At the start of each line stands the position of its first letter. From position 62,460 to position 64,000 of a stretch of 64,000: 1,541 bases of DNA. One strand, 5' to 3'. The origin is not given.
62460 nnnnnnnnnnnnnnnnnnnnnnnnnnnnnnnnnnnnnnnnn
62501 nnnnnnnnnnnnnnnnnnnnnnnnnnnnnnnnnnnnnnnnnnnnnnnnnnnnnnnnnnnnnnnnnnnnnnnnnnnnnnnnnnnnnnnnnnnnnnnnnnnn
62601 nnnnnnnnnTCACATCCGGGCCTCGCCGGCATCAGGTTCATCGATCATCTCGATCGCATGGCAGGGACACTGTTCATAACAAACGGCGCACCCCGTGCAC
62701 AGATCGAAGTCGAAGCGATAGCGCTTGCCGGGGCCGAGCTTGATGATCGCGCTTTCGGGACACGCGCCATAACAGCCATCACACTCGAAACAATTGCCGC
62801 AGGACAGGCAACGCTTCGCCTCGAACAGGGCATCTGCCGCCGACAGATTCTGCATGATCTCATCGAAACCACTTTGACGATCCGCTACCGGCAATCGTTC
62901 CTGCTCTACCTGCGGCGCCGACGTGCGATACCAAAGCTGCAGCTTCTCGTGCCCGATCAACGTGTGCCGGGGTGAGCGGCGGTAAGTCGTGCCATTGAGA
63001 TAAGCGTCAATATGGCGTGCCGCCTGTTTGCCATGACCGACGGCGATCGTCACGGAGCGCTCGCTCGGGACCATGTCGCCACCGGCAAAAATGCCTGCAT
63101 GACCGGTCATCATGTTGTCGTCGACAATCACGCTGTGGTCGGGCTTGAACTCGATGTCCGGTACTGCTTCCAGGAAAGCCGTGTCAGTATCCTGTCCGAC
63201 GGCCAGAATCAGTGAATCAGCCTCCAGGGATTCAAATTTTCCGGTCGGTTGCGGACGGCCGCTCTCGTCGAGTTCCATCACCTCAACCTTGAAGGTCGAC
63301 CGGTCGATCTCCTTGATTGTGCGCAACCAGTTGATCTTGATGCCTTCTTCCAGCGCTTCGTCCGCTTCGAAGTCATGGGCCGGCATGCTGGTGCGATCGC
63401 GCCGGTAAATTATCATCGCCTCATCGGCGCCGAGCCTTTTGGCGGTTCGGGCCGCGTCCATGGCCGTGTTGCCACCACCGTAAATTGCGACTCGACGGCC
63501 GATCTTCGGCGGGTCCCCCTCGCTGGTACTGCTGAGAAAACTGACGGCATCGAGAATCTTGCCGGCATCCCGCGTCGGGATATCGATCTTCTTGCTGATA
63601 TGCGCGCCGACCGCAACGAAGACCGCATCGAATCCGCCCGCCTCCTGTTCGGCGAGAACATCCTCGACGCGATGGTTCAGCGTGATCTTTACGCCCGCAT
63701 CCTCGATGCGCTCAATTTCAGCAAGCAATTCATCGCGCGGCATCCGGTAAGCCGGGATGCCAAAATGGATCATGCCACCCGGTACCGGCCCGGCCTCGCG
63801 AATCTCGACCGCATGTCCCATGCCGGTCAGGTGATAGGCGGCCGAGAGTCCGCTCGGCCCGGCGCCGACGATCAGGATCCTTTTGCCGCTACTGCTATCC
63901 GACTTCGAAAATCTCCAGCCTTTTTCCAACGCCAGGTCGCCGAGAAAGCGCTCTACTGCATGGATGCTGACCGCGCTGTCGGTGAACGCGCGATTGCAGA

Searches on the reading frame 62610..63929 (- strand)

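Call 20: search_protein_families(library=pfam, proteins=[window:62610-63929:-], max_evalue=0.00001)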
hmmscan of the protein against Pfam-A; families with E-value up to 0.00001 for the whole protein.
window:62610-63929:- (439 aa): 6 families
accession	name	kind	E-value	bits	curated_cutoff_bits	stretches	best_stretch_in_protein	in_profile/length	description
PF07992.20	Pyr_redox_2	-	2.1e-32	113.1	26.1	1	17-300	2-291/291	Pyridine nucleotide-disulphide oxidoreductase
PF00070.33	Pyr_redox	-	2.1e-11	44.6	22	0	146-216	1-75/82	Pyridine nucleotide-disulphide oxidoreductase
PF13738.12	Pyr_redox_3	-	1.3e-09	38.2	30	0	103-284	128-305/305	Pyridine nucleotide-disulphide oxidoreductase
PF13450.12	NAD_binding_8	-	7.3e-08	33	21.9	1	20-55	1-36/68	NAD(P)-binding Rossmann-like domain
PF14697.11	Fer4_21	-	3.4e-07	30.7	35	1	379-428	7-59/59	4Fe-4S dicluster domain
PF01266.30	DAO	-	4e-07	30.3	27.9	0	17-53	1-45/353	FAD dependent oxidoreductase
